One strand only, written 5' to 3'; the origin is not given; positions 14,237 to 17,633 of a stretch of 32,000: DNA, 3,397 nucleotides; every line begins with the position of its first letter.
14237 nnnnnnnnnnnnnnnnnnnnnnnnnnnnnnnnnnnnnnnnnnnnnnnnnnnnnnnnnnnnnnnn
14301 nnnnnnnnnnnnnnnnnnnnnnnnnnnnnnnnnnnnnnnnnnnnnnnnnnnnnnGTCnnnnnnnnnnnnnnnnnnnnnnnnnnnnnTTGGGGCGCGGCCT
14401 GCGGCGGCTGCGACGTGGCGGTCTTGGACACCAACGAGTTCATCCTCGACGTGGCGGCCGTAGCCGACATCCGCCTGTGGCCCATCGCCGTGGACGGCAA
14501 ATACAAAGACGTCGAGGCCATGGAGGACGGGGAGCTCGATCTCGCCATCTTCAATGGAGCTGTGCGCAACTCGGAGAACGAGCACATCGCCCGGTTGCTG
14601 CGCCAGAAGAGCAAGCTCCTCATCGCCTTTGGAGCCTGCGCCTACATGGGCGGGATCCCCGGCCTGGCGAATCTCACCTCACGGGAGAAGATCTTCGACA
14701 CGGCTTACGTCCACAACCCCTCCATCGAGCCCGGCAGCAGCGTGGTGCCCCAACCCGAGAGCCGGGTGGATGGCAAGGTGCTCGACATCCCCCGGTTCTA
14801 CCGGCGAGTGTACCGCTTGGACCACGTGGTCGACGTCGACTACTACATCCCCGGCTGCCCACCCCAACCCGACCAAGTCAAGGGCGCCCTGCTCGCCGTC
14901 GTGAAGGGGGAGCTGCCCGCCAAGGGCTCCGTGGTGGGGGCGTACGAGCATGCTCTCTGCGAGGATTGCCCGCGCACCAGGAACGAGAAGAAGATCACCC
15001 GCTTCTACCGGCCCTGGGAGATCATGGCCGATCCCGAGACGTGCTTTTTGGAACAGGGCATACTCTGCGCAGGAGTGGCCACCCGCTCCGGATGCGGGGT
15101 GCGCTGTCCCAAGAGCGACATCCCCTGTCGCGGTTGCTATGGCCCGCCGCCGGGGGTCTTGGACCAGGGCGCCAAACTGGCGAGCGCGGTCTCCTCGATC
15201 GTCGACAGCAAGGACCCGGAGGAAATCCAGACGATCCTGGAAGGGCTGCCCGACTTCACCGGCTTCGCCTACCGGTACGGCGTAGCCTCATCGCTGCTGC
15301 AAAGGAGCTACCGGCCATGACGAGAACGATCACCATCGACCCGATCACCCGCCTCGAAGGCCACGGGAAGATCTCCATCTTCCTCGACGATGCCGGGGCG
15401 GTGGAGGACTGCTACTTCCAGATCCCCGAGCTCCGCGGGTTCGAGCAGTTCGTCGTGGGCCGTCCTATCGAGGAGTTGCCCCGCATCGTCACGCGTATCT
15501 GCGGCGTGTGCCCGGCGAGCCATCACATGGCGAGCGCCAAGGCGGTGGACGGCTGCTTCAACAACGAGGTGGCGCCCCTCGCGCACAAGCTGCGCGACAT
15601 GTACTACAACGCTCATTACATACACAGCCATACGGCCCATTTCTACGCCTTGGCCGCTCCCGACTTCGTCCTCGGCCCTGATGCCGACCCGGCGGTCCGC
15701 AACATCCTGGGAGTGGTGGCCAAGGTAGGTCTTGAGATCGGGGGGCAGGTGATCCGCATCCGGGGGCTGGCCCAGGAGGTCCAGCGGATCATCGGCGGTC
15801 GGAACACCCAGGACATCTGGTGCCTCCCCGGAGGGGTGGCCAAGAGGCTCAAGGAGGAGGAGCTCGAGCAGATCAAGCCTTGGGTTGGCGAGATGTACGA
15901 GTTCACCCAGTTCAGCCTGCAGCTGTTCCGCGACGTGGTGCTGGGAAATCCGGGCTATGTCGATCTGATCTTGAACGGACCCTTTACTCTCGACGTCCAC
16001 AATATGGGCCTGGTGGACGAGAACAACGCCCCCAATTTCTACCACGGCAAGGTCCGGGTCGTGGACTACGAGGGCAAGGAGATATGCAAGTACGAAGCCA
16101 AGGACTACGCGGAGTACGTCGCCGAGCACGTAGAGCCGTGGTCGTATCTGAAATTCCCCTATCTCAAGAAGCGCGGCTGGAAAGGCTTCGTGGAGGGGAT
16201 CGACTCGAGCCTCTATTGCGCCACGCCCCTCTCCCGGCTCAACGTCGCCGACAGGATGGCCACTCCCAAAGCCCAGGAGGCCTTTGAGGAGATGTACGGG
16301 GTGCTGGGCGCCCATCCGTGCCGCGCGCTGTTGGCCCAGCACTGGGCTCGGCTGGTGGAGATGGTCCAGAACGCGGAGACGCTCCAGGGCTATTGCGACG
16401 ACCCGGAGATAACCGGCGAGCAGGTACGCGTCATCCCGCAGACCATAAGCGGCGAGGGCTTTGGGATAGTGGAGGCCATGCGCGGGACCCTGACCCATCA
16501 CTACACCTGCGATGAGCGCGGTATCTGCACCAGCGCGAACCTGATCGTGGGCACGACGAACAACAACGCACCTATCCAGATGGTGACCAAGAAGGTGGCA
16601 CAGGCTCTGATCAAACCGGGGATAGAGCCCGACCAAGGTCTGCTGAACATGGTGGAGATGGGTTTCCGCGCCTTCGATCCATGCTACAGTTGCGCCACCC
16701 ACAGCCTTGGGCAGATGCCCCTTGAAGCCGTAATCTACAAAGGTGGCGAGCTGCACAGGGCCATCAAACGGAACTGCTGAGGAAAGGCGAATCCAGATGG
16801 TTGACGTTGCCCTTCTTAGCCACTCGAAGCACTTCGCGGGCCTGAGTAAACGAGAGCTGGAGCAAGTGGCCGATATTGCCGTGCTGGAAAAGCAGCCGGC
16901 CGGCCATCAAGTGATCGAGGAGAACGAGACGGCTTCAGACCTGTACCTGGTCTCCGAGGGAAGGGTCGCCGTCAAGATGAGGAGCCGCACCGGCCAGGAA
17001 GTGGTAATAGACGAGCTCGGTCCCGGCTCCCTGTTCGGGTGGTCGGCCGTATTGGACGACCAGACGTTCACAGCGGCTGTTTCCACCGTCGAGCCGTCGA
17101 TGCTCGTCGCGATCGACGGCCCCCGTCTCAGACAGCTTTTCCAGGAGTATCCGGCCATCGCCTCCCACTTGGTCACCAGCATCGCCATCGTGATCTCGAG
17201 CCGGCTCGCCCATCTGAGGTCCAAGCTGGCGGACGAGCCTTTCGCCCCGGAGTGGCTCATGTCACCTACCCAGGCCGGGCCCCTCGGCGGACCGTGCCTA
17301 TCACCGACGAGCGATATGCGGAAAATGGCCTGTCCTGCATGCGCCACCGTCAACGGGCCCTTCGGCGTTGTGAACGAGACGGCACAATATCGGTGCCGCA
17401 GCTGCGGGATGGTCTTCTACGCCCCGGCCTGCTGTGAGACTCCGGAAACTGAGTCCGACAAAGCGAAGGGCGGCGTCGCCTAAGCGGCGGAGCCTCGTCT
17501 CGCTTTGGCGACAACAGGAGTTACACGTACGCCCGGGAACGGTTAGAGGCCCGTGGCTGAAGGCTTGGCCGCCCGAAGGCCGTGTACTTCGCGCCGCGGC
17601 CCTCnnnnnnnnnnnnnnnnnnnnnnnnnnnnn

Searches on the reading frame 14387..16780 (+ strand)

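Call 8: search_protein_families(library=pfam, proteins=[window:14387-16780:+])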
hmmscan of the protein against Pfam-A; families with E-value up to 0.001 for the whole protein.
window:14387-16780:+ (797 aa): 1 family
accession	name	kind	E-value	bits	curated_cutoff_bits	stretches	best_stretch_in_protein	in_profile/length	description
PF00374.24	NiFeSe_Hases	-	1.6e-34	120.2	25.8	2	350-428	1-79/508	Nickel-dependent hydrogenase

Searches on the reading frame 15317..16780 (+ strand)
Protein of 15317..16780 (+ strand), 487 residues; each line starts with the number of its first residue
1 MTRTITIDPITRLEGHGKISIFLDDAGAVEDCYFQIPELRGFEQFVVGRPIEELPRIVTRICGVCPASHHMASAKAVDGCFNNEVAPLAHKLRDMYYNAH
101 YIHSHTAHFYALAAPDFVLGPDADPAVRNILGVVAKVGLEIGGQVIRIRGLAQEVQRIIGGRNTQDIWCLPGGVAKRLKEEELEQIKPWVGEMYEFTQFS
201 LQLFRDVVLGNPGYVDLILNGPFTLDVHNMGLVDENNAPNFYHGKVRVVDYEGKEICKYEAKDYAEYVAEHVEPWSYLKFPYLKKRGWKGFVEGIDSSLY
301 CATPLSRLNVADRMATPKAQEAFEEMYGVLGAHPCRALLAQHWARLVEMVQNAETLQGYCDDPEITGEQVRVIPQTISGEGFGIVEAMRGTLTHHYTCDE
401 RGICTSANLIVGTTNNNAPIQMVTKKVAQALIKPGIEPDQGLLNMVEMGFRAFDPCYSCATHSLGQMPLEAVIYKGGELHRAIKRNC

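Call 28: find_related_loci(query=window:15317-16780:+, collection=genome_contigs, flank=10000)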
Query window:15317-16780:+ (487 aa) in genome_contigs; peptide patterns used: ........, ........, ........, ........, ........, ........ (x = any residue, [..] = any of these).
151 stretches matched a pattern; 128 encode a relative of the query (tblastn E <= 1e-3); the best 80 are kept; 80 distinct loci.
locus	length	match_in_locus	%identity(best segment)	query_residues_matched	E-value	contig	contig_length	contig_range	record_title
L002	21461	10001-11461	90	1-487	0e+0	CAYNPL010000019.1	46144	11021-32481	MAG TPA_asm: uncultured Gaiellales bacterium isolate binchicken_co274_173 genome assembly, contig: NODE_2046_length_4614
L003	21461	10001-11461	89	1-487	0e+0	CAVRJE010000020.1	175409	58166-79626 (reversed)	MAG: uncultured Actinomycetota bacterium isolate MFD05942.bin.2.329 genome assembly, contig: contig_6027, whole genome s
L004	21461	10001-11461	88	1-487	0e+0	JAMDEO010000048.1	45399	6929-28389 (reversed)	MAG: Actinomycetota bacterium isolate FK_Sedi_B_Bin.10 NODE_2110_length_45399_cov_1.95933, whole genome shotgun sequence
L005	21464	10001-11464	83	1-487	0e+0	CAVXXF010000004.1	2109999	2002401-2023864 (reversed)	MAG: uncultured Thermoleophilia bacterium isolate MFD04716.bin.1.399 genome assembly, contig: contig_6113, whole genome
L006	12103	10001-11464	83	1-487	0e+0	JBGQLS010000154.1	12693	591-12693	MAG: Anaeromyxobacteraceae bacterium isolate OBJ2_061818_050_32 k141_2414063_length_12693_cov_15.3342, whole genome shot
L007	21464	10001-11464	83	1-487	0e+0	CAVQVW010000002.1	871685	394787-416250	MAG: uncultured Thermoleophilia bacterium isolate MFD09964.bin.1.34 genome assembly, contig: contig_18350, whole genome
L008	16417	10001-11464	82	1-487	0e+0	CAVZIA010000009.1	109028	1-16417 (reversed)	MAG: uncultured Thermoleophilia bacterium isolate MFD02416.bin.2.102 genome assembly, contig: contig_28829, whole genome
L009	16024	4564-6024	83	1-487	0e+0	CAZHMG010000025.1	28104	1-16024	MAG TPA_asm: uncultured Thermoleophilia bacterium isolate SRP302447_co3_62 genome assembly, contig: NODE_4525_length_281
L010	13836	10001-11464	82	1-487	0e+0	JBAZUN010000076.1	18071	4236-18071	MAG: Candidatus Latescibacterota bacterium isolate SO_2017_GW1_23 NODE_11745_length_18071_cov_0.850145_OW334_2017, whole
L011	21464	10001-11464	82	1-487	0e+0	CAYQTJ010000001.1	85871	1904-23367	MAG TPA_asm: uncultured Fibrobacteraceae bacterium isolate SRP220891_co4_181 genome assembly, contig: NODE_334_length_85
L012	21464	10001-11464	81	1-487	0e+0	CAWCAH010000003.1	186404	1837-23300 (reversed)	MAG: uncultured Thermoleophilia bacterium isolate MFD03899.bin.2.132 genome assembly, contig: contig_1431, whole genome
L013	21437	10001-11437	82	1-478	0e+0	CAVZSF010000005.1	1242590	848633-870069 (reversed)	MAG: uncultured Thermoleophilia bacterium isolate MFD00905.bin.1.128 genome assembly, contig: contig_20722, whole genome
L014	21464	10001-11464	81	1-487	0e+0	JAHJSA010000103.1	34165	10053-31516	MAG: Actinomycetota bacterium isolate OS_PC_MetaG.mb.176 OS_PC_MetaG.mb.176_k141_788211, whole genome shotgun sequence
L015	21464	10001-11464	81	1-487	0e+0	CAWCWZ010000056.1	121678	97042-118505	MAG: uncultured Actinomycetes bacterium isolate MFD03323.bin.1.10 genome assembly, contig: contig_68402, whole genome sh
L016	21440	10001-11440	82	1-479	0e+0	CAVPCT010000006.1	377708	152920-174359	MAG: uncultured Thermoleophilia bacterium isolate MFD00032.bin.2.59 genome assembly, contig: contig_49755, whole genome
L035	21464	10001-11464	80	1-487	0e+0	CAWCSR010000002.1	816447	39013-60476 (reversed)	MAG: uncultured Thermoleophilia bacterium isolate MFD04428.bin.2.40 genome assembly, contig: contig_18652, whole genome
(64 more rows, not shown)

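Call 107: search_protein_families(library=pfam, proteins=[L035:2233-3534:-, L035:2323-3600:+, L035:1190-2287:-, L035:1673-2353:+, L035:114-1571:+, L005:2623-3711:-, L005:1913-3097:-, L005:1781-2662:+, L005:843-1790:+], max_evalue=0.001)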
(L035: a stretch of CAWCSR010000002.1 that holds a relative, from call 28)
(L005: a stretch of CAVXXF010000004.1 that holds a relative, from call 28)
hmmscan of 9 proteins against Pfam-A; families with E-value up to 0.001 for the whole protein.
L035:2233-3534:- (433 aa): 5 families
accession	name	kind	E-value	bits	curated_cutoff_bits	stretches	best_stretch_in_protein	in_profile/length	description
PF02518.31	HATPase_c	-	1.8e-21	77.1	26.4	1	317-425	2-108/111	Histidine kinase-, DNA gyrase B-, and HSP90-like ATPase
PF00512.31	HisKA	-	4.9e-12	46.2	26.9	1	203-268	4-66/66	His Kinase A (phospho-acceptor) domain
PF01590.32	GAF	-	1.4e-10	42.2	22.4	1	50-185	9-133/133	GAF domain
PF13185.12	GAF_2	-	3e-10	40.9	28.6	1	41-186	2-136/136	GAF domain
PF13581.12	HATPase_c_2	-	0.00049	20.6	27.4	0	323-396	34-104/127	Histidine kinase-like ATPase domain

L035:2323-3600:+ (425 aa): 0 families

L035:1190-2287:- (365 aa): 3 families
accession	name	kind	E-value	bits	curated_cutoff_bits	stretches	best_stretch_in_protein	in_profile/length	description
PF02518.31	HATPase_c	-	5.9e-17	62.5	26.4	1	261-355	2-109/111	Histidine kinase-, DNA gyrase B-, and HSP90-like ATPase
PF07730.19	HisKA_3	-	1.8e-13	51.2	24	1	154-220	1-66/68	Histidine kinase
PF13581.12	HATPase_c_2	-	3.7e-06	27.4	27.4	1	256-327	23-106/127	Histidine kinase-like ATPase domain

L035:1673-2353:+ (226 aa): 0 families

L035:114-1571:+ (485 aa): 0 families

L005:2623-3711:- (362 aa): 2 families
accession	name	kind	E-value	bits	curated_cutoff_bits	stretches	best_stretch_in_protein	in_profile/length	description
PF02518.31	HATPase_c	-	2.6e-16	60.5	26.4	1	260-357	1-110/111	Histidine kinase-, DNA gyrase B-, and HSP90-like ATPase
PF07730.19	HisKA_3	-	4.8e-14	53.1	24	1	155-220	1-66/68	Histidine kinase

L005:1913-3097:- (394 aa): 4 families
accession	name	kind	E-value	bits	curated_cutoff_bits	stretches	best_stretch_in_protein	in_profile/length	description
PF00072.30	Response_reg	-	9.4e-31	106.7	30.2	1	171-282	1-110/111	Response regulator receiver domain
PF00196.25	GerE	-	7.5e-20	70.8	23.5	1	330-385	2-57/57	Bacterial regulatory proteins, luxR family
PF08281.18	Sigma70_r4_2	-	2.1e-06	27.7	25.7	1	329-373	9-54/54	Sigma-70, region 4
PF04545.22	Sigma70_r4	-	0.00027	20.8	24.1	1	330-373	4-48/50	Sigma-70, region 4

L005:1781-2662:+ (293 aa): 0 families

L005:843-1790:+ (315 aa): 0 families

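Call 110: search_protein_families(library=ncbifam, proteins=[L005:1913-2617:-, L005:2623-3711:-, L035:513-1193:-, L035:2233-3534:-], max_evalue=1e-10)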
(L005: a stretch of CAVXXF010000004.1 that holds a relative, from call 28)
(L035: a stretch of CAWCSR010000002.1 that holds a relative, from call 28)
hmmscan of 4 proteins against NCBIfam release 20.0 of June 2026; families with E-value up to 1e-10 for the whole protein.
L005:1913-2617:- (234 aa): 42 families (the best 25 are shown)
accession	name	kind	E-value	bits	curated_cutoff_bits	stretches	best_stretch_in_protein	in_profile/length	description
NF052445.1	RespRegMctR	equivalog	4.8e-56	189.4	300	1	9-230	2-204/205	two-component system response regulator MctR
NF011896.0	PRK15369.1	equivalog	7.7e-51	172.7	242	1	8-231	3-210/211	two component system response regulator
NF007018.1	PRK09483.1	equivalog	5.1e-49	166.8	280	1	8-231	1-209/217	UvrY/SirA/GacA family response regulator transcription factor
NF047785.1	respo_reg_MadR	equivalog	8.4e-46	155.9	300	1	9-231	1-209/209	MadR family response regulator transcription factor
NF007935.0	PRK10651.1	equivalog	5.8e-40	136.8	250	1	6-217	4-202/216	two-component system response regulator NarL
NF007685.0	PRK10360.1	equivalog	5.7e-32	111.1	258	1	9-223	2-190/196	response regulator transcription factor UhpA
NF007708.0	PRK10403.1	equivalog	2.5e-31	108.8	343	1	8-215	6-198/215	nitrate/nitrite response regulator protein NarP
NF007403.0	PRK09935.1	equivalog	5.2e-27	94.8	271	1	11-229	6-208/210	fimbria biosynthesis transcriptional regulator FimZ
NF041367.1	CheY_Halo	equivalog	2.7e-24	85.7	200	1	11-125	1-113/114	chemotaxis protein CheY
NF007419.0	PRK09958.1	equivalog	1.4e-23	83.6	251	1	12-132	4-123/204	acid-sensing system DNA-binding response regulator EvgA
TIGR02875.1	spore_0_A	equivalog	3.3e-22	79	200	1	8-129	2-125/262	sporulation transcription factor Spo0A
NF001965.0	PRK00742.1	subfamily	2.1e-21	76.5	293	1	8-114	3-110/357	chemotaxis-specific protein-glutamate methyltransferase CheB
NF006900.1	PRK09390.1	equivalog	5.3e-21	75.1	255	1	169-229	141-201/203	response regulator FixJ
NF008677.0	PRK11697.1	equivalog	2.3e-20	73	246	1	9-130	2-120/238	two-component system response regulator BtsR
NF040749.1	tetrathio_RR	equivalog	1.8e-19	70.2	290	1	117-223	82-186/191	tetrathionate respiration response regulator TtrR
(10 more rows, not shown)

L005:2623-3711:- (362 aa): 7 families
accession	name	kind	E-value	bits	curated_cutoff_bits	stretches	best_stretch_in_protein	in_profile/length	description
NF052443.1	SensHisKinMctS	equivalog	2.2e-42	145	700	1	142-356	237-448/457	two-component system sensor histidine kinase MctS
NF052531.1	Strep_LiaS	equivalog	7.9e-30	104.2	450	1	67-356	41-327/328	envelope stress sensor histidine kinase LiaS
NF008649.0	PRK11644.1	equivalog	5.8e-29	101.2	408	1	140-356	288-496/499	signal transduction histidine-protein kinase/phosphatase UhpB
NF047786.1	his_kin_MadS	equivalog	3.5e-26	92.3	500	1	147-355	222-434/434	MadS family sensor histidine kinase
NF007896.0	PRK10600.1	equivalog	2.7e-22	79.1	578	1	153-354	388-583/598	nitrate/nitrite two-component system sensor histidine kinase NarX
NF008184.0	PRK10935.1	equivalog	7.5e-19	67.8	553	1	154-359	362-562/565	nitrate/nitrite two-component system sensor histidine kinase NarQ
NF047322.1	HK_morpho_MacS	equivalog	7.9e-14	51.6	300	1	34-355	64-367/367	MacS family sensor histidine kinase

L035:513-1193:- (226 aa): 42 families (the best 25 are shown)
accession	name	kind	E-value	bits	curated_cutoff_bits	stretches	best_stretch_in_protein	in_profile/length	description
NF052445.1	RespRegMctR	equivalog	2.8e-59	200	300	1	10-222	2-204/205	two-component system response regulator MctR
NF011896.0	PRK15369.1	equivalog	1.8e-51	174.8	242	1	9-223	3-210/211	two component system response regulator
NF047785.1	respo_reg_MadR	equivalog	1.1e-49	168.7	300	1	10-223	1-209/209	MadR family response regulator transcription factor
NF007935.0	PRK10651.1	equivalog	7.5e-48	162.6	250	1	7-214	4-207/216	two-component system response regulator NarL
NF007018.1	PRK09483.1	equivalog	1.4e-43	149.1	280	1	10-224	2-210/217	UvrY/SirA/GacA family response regulator transcription factor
NF007685.0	PRK10360.1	equivalog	2.9e-36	125.1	258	1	10-214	2-189/196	response regulator transcription factor UhpA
NF007708.0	PRK10403.1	equivalog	4.3e-35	121.1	343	1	10-208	7-199/215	nitrate/nitrite response regulator protein NarP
NF007403.0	PRK09935.1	equivalog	6.6e-33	114.1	271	1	11-218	5-205/210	fimbria biosynthesis transcriptional regulator FimZ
NF007419.0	PRK09958.1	equivalog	2.4e-27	95.9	251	1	12-219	3-200/204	acid-sensing system DNA-binding response regulator EvgA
NF001965.0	PRK00742.1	subfamily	2e-25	89.7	293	1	8-115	2-110/357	chemotaxis-specific protein-glutamate methyltransferase CheB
NF008098.0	PRK10840.1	equivalog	2e-23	83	235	1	9-216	3-204/216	response regulator transcription factor RcsB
NF041367.1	CheY_Halo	equivalog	1.1e-22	80.5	200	1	12-126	1-113/114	chemotaxis protein CheY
NF006900.1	PRK09390.1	equivalog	4.2e-22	78.7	255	0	10-125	5-118/203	response regulator FixJ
NF008677.0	PRK11697.1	equivalog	6.7e-22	78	246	1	10-128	2-117/238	two-component system response regulator BtsR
NF009206.0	PRK12555.1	subfamily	3.5e-20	72.2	342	1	10-112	1-104/340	chemotaxis-specific protein-glutamate methyltransferase CheB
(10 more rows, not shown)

L035:2233-3534:- (433 aa): 52 families (the best 25 are shown)
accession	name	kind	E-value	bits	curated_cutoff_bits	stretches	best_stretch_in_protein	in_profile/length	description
NF046044.1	PnpS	equivalog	3.9e-32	111.7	400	1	179-424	148-389/390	two-component system histidine kinase PnpS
NF038297.2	hybrid_HK_HrmK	equivalog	2.1e-31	109.3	725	1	179-422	215-453/607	hybrid histidine kinase/response regulator HrmK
TIGR02956.1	TMAO_torS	equivalog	7.2e-31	107.1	676.5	1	193-425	456-681/967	TMAO reductase system sensor histidine kinase/response regulator TorS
NF012163.2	BaeS_SmeS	equivalog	6.3e-29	101.2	500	1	194-414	233-446/457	sensor histidine kinase efflux regulator BaeS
TIGR02966.1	phoR_proteo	equivalog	1.9e-28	99.5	334.2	1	191-423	104-332/333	phosphate regulon sensor histidine kinase PhoR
TIGR01386.1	cztS_silS_copS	subfamily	2.3e-28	99.4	292.55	1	208-424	248-456/457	heavy metal sensor histidine kinase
NF033092.0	HK_WalK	equivalog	8.3e-28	97.3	725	1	203-425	374-593/594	cell wall metabolism sensor histidine kinase WalK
NF007793.0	PRK10490.1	equivalog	4.3e-27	94.5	1123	1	203-426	666-882/895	two-component system sensor histidine kinase KdpD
NF050805.1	CellDivHKDivJCaul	equivalog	7.5e-27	93.8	1000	1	173-416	276-510/531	cell cycle sensor histidine kinase DivJ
NF047874.1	MASE3_PAS_HK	subfamily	2.2e-26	92.9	560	1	188-425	385-624/655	MASE3 domain-containing sensor histidine kinase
NF006800.0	PRK09303.1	equivalog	3.1e-26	92.2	342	1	192-424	142-375/383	histidine kinase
NF011874.0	PRK15347.1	equivalog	1.7e-24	86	852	1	168-424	368-612/921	two component system sensor kinase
NF033091.0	HK_VanS_ACDEFG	equivalog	4.6e-24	85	400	1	193-416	66-285/293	vancomycin resistance histidine kinase VanS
NF040691.1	MtrAB_MtrB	equivalog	5e-24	85.2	450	1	191-424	261-490/507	MtrAB system histidine kinase MtrB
NF008312.0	PRK11100.1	equivalog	2.4e-23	82.7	356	1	197-417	251-467/477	two-component system sensor histidine kinase CreC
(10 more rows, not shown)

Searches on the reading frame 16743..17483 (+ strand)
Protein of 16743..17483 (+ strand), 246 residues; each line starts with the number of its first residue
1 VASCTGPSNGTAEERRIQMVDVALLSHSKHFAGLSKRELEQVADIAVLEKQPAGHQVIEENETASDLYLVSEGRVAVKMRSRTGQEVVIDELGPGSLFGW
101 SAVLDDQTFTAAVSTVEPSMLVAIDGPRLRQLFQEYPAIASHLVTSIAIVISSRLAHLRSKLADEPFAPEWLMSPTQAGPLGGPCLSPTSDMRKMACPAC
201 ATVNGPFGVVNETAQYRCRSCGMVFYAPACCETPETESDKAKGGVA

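Call 8: search_protein_families(library=pfam, proteins=[window:16743-17483:+])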
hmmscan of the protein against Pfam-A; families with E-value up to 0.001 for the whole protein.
window:16743-17483:+ (246 aa): 2 families
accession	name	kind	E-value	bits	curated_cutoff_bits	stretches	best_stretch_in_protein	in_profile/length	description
PF00027.35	cNMP_binding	-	5.1e-17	62.1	27.5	1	52-136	5-89/89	Cyclic nucleotide-binding domain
PF10058.14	Zn_ribbon_10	-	0.00023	21.3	24.2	1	191-223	19-52/54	ER junction formation factor lunapark, zinc ribbon finger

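Call 37: search_protein_families(library=ncbifam, proteins=[window:16743-17483:+], max_evalue=0.01)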
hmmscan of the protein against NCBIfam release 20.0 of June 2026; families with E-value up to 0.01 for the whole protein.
window:16743-17483:+ (246 aa): 8 families
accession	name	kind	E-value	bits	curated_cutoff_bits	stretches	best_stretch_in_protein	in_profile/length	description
NF006901.0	PRK09392.1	equivalog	1.8e-13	50.4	211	1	21-159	5-142/236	transcriptional activator FtrB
TIGR03896.1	cyc_nuc_ocin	subfamily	8.6e-11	41.7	161.05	1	49-155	164-270/317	bacteriocin-type transport-associated protein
NF008732.0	PRK11753.1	equivalog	9.6e-11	41.5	266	1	36-161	13-135/214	cAMP-activated global transcriptional regulator CRP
NF041163.2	encap_f2b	equivalog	1e-09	38.1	400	1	30-145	78-195/450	family 2B encapsulin nanocompartment shell protein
NF058543.1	ActPatMycb56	equivalog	5.9e-08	31.9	460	1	31-145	4-116/317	acetyltransferase Pat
NF050815.1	TransActFtrBCaul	equivalog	0.00013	21.3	300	1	33-148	19-133/251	transcriptional activator FtrB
NF007707.0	PRK10402.1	subfamily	0.0044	16.6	180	1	42-137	27-122/226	transcriptional regulator YeiL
NF048018.1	IS256_N_4Cys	domain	0.0073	16.9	27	0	197-225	2-31/31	transposase-like zinc-binding domain-containing protein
